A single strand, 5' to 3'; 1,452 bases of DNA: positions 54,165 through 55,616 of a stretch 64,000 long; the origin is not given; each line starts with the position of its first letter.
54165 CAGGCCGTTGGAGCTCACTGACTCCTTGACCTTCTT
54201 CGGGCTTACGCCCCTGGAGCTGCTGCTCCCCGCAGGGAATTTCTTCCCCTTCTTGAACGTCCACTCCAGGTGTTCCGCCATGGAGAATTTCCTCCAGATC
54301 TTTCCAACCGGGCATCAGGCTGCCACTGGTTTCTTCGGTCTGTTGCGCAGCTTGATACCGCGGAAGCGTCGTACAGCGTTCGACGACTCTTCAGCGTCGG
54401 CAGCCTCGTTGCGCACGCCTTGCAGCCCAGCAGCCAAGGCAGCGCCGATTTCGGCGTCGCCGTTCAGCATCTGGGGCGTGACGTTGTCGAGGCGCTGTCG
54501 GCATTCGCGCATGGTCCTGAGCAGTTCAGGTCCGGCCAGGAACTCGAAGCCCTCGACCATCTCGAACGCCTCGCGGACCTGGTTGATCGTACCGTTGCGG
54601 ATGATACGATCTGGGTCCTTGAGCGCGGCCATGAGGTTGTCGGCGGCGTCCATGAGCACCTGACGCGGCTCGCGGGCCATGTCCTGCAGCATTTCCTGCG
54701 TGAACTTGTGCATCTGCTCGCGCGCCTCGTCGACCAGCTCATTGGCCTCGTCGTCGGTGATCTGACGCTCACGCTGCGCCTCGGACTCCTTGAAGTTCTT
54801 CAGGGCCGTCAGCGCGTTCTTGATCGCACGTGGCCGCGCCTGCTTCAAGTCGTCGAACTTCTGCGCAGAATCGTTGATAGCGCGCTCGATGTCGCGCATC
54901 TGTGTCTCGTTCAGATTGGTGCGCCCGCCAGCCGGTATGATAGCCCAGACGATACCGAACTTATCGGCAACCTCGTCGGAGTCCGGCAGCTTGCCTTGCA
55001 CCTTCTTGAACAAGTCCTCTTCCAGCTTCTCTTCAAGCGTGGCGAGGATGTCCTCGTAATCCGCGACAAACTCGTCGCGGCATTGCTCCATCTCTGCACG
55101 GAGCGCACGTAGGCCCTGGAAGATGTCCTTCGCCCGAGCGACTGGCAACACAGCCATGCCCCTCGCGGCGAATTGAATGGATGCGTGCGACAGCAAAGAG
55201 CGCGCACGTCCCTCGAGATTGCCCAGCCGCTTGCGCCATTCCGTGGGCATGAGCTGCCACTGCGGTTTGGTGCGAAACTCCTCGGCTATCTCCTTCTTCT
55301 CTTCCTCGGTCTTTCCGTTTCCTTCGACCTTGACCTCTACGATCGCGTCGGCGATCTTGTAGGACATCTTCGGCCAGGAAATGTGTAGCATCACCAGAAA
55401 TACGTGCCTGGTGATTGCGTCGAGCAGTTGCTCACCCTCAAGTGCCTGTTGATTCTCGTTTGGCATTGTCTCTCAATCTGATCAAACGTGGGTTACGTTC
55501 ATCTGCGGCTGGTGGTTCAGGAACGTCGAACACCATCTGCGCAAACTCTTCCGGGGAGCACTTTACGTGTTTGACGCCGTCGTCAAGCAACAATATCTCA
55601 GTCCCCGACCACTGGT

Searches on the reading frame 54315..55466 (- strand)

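Call 9: search_protein_families(library=phrogs, proteins=[window:54315-55466:-], max_evalue=0.001)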
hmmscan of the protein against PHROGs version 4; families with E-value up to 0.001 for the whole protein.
window:54315-55466:- (383 aa): 0 families

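Call 10: search_protein_families(library=pfam, proteins=[window:54315-55466:-], max_evalue=0.001)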
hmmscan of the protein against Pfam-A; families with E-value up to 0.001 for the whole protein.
window:54315-55466:- (383 aa): 2 families
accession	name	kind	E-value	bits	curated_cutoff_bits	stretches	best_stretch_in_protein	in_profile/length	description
PF11348.13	DUF3150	-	1.3e-06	28.4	24.9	1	80-195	53-164/257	Protein of unknown function (DUF3150)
PF17811.6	JHD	-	0.00094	20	23.4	0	112-163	35-86/104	Jumonji helical domain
